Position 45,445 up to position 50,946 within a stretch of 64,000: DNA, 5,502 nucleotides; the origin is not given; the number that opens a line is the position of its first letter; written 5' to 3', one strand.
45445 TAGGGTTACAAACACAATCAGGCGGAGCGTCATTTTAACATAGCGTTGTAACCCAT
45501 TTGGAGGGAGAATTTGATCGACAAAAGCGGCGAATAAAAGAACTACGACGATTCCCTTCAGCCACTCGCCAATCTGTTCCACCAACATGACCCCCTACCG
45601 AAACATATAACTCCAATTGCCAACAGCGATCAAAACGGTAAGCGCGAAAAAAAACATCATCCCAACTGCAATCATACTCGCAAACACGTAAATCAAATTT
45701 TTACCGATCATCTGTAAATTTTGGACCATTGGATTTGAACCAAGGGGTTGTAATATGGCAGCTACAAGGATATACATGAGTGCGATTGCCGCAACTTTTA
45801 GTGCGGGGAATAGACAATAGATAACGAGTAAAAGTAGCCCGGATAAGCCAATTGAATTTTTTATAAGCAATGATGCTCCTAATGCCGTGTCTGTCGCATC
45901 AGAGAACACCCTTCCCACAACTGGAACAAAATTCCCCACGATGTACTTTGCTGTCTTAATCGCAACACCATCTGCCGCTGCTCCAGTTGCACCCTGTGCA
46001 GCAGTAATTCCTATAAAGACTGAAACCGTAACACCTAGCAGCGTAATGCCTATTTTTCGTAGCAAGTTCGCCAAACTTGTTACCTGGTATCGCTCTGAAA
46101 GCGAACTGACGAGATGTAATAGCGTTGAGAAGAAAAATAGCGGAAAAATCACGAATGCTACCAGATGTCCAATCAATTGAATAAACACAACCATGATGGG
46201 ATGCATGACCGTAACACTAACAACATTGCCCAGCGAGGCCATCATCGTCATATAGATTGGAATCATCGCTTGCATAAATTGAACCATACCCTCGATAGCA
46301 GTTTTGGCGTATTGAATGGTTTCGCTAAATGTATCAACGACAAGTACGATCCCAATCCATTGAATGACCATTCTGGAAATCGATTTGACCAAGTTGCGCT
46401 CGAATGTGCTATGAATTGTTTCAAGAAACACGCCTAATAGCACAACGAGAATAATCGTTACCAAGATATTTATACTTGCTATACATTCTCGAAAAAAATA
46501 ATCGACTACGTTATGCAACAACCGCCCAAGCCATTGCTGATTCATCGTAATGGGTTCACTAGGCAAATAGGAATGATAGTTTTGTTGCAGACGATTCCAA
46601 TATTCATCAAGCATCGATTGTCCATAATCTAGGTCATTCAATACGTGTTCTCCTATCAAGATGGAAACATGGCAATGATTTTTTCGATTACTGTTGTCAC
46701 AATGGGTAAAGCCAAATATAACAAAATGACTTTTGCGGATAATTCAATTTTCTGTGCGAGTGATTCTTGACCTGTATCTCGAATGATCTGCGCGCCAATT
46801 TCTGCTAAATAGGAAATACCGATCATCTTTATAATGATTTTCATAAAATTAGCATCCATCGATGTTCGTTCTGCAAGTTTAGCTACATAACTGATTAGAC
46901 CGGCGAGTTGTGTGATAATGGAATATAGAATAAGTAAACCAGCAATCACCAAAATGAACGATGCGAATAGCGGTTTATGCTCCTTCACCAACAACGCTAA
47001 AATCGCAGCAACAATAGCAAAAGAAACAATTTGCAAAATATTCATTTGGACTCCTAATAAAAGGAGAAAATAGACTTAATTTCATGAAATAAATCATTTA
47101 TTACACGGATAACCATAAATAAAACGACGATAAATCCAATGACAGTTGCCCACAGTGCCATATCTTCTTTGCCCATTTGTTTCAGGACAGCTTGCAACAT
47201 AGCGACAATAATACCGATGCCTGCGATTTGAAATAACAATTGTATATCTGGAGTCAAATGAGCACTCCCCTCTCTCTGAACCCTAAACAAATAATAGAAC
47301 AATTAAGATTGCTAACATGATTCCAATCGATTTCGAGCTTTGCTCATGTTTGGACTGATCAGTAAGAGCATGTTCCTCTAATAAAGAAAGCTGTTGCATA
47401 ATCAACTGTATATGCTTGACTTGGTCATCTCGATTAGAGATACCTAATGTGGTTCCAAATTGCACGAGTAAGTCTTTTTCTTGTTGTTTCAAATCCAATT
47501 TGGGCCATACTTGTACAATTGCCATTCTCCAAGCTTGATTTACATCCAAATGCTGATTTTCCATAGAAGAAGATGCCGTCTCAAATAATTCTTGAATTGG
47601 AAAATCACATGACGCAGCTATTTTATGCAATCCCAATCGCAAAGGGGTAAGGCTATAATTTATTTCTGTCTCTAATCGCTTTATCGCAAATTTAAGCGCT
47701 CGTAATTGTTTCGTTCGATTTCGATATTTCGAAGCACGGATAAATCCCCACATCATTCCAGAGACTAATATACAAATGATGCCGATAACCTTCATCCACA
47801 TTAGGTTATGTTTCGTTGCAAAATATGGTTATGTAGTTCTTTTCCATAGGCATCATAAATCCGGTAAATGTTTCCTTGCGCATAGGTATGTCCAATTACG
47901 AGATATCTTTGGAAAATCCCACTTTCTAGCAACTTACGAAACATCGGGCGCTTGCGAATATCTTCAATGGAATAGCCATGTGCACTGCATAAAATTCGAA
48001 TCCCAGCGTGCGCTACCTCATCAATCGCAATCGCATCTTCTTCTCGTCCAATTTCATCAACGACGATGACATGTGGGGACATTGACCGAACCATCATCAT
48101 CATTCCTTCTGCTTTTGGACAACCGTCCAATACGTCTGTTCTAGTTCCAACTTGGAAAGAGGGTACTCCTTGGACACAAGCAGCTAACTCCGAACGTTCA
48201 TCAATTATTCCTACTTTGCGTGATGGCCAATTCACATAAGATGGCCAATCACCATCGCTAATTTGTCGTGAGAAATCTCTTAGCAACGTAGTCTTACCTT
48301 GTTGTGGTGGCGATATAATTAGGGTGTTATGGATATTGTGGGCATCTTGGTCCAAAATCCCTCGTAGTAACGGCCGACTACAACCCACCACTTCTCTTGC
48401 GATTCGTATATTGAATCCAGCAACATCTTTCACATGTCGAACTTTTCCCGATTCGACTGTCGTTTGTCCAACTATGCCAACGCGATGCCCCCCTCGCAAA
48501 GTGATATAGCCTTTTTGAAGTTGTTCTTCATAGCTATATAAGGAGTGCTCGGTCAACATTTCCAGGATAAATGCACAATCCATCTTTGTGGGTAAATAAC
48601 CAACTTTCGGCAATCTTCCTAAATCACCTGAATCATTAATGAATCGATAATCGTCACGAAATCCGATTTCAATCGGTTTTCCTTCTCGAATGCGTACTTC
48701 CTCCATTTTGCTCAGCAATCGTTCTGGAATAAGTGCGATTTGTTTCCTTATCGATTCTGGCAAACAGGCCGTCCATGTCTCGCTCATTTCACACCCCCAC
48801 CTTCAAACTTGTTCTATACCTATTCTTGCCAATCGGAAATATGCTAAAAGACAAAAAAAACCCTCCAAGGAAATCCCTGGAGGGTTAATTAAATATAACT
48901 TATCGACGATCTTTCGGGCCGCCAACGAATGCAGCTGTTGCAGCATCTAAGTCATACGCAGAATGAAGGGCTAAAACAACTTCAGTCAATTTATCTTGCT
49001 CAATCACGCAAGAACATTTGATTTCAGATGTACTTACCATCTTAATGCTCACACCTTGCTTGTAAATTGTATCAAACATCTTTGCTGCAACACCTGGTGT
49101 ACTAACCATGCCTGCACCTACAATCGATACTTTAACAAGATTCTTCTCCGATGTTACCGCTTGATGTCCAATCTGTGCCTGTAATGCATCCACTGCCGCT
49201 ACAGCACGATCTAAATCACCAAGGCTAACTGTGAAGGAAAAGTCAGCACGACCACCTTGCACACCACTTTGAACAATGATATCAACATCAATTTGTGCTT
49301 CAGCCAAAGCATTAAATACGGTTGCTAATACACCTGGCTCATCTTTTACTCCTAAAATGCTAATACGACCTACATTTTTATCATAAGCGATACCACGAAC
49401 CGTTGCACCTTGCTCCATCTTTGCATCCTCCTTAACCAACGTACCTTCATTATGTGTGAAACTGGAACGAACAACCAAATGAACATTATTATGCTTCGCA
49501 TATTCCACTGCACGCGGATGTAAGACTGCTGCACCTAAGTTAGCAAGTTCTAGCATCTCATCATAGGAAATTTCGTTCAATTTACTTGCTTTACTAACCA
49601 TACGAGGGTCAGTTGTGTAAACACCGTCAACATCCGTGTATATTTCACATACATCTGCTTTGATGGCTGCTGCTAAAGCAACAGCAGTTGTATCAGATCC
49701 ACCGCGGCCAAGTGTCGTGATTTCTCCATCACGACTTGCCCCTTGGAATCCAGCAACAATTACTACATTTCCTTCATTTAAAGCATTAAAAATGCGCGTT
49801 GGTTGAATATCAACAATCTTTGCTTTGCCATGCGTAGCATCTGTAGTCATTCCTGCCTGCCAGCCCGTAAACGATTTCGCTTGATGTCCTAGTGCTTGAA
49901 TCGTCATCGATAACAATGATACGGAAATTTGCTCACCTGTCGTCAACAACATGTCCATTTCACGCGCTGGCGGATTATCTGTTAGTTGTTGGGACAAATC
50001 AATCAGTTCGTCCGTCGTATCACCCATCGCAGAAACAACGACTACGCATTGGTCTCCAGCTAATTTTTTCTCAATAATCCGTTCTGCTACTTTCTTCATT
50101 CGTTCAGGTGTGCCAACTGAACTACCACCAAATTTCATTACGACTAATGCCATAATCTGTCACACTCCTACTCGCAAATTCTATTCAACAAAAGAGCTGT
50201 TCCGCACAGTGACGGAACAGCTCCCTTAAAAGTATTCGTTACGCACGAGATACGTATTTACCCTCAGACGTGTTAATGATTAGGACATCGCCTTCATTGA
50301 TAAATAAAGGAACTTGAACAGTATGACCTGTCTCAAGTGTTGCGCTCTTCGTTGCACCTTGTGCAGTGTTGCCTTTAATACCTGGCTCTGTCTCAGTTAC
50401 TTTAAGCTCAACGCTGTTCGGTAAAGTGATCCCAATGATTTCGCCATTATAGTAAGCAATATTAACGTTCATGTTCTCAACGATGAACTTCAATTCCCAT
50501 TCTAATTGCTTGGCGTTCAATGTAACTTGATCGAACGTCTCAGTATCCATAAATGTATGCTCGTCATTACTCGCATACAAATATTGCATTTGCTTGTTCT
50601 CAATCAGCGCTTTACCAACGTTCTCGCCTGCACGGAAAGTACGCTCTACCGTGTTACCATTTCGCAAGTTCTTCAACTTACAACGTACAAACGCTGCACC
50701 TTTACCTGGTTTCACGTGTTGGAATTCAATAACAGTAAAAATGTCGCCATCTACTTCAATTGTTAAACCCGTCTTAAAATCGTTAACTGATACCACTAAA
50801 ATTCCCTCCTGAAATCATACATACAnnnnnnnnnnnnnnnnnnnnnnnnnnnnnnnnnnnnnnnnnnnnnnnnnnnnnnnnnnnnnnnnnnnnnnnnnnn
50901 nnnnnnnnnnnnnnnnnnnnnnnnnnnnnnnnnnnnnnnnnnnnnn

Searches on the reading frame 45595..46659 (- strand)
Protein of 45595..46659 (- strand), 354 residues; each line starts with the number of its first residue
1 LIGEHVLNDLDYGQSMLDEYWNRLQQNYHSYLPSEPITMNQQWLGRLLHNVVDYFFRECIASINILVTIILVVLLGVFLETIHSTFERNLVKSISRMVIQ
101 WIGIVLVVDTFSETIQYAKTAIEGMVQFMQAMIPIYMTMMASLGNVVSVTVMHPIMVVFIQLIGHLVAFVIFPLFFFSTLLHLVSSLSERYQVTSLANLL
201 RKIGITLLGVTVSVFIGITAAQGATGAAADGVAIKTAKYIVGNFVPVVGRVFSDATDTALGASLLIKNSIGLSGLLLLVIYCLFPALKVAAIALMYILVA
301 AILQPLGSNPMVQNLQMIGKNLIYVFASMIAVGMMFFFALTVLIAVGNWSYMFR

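Call 51: search_protein_families(library=pfam, proteins=[window:45595-46659:-], max_evalue=0.00001)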
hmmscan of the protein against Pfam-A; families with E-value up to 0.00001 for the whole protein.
window:45595-46659:- (354 aa): 1 family
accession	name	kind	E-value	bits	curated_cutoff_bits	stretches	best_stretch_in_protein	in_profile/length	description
PF09546.15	Spore_III_AE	-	3e-87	293.3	27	1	44-347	19-321/321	Stage III sporulation protein AE (spore_III_AE)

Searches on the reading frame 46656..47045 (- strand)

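Call 51: search_protein_families(library=pfam, proteins=[window:46656-47045:-], max_evalue=0.00001)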
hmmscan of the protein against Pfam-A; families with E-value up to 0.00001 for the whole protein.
window:46656-47045:- (129 aa): 1 family
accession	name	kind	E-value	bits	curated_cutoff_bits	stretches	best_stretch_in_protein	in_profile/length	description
PF06686.16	SpoIIIAC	-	4.4e-23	81.6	24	2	71-124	1-54/56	Stage III sporulation protein AC/AD protein family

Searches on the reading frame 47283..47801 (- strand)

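Call 51: search_protein_families(library=pfam, proteins=[window:47283-47801:-], max_evalue=0.00001)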
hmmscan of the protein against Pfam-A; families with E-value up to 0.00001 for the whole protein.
window:47283-47801:- (172 aa): 1 family
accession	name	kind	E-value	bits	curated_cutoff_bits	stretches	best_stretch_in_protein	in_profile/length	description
PF09548.15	Spore_III_AB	-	1.7e-44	152.3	32.5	1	4-172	1-170/170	Stage III sporulation protein AB (spore_III_AB)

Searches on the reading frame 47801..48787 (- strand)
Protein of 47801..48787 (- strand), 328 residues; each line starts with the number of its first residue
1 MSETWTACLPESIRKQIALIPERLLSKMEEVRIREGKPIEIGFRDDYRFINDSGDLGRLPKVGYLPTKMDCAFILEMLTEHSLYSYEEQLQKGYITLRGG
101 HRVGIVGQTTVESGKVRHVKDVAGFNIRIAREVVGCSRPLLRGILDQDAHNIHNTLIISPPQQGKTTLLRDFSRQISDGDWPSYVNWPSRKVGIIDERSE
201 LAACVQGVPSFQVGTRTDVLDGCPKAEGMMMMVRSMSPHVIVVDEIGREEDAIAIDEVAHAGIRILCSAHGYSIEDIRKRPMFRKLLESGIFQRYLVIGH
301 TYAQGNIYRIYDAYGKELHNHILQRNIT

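Call 51: search_protein_families(library=pfam, proteins=[window:47801-48787:-], max_evalue=0.00001)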
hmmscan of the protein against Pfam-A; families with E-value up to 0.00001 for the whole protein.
window:47801-48787:- (328 aa): 1 family
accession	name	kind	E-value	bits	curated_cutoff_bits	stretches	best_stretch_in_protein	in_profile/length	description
PF19568.5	Spore_III_AA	-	1.3e-92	310.6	27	1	23-317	24-305/306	Sporulation stage III, protein AA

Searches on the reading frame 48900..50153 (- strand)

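Call 51: search_protein_families(library=pfam, proteins=[window:48900-50153:-], max_evalue=0.00001)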
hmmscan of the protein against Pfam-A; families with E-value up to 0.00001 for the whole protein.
window:48900-50153:- (417 aa): 4 families
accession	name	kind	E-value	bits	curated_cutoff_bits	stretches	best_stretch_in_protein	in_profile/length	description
PF00696.33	AA_kinase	-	1.4e-55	189.1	24.9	1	3-230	2-234/234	Amino acid kinase family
PF22468.2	ACT_9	-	3.2e-33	113.7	27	2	342-399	1-60/61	ACT domain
PF13840.12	ACT_7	-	4.1e-19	68.6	27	1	335-398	2-65/65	ACT domain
PF01842.31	ACT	-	9.2e-17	60.9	27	1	266-327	5-64/66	ACT domain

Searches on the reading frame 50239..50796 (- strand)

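Call 51: search_protein_families(library=pfam, proteins=[window:50239-50796:-], max_evalue=0.00001)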
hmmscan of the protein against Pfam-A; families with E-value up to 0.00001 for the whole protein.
window:50239-50796:- (185 aa): 3 families
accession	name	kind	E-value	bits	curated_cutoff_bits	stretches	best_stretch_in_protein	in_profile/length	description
PF08207.18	EFP_N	-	6.2e-29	100.2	23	1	3-60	1-58/58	Elongation factor P (EF-P) KOW-like domain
PF09285.17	Elong-fact-P_C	-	1.3e-27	95.7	25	1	129-184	1-56/56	Elongation factor P, C-terminal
PF01132.26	EFP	-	3.1e-21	75.5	27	1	68-121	1-54/54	Elongation factor P (EF-P) OB domain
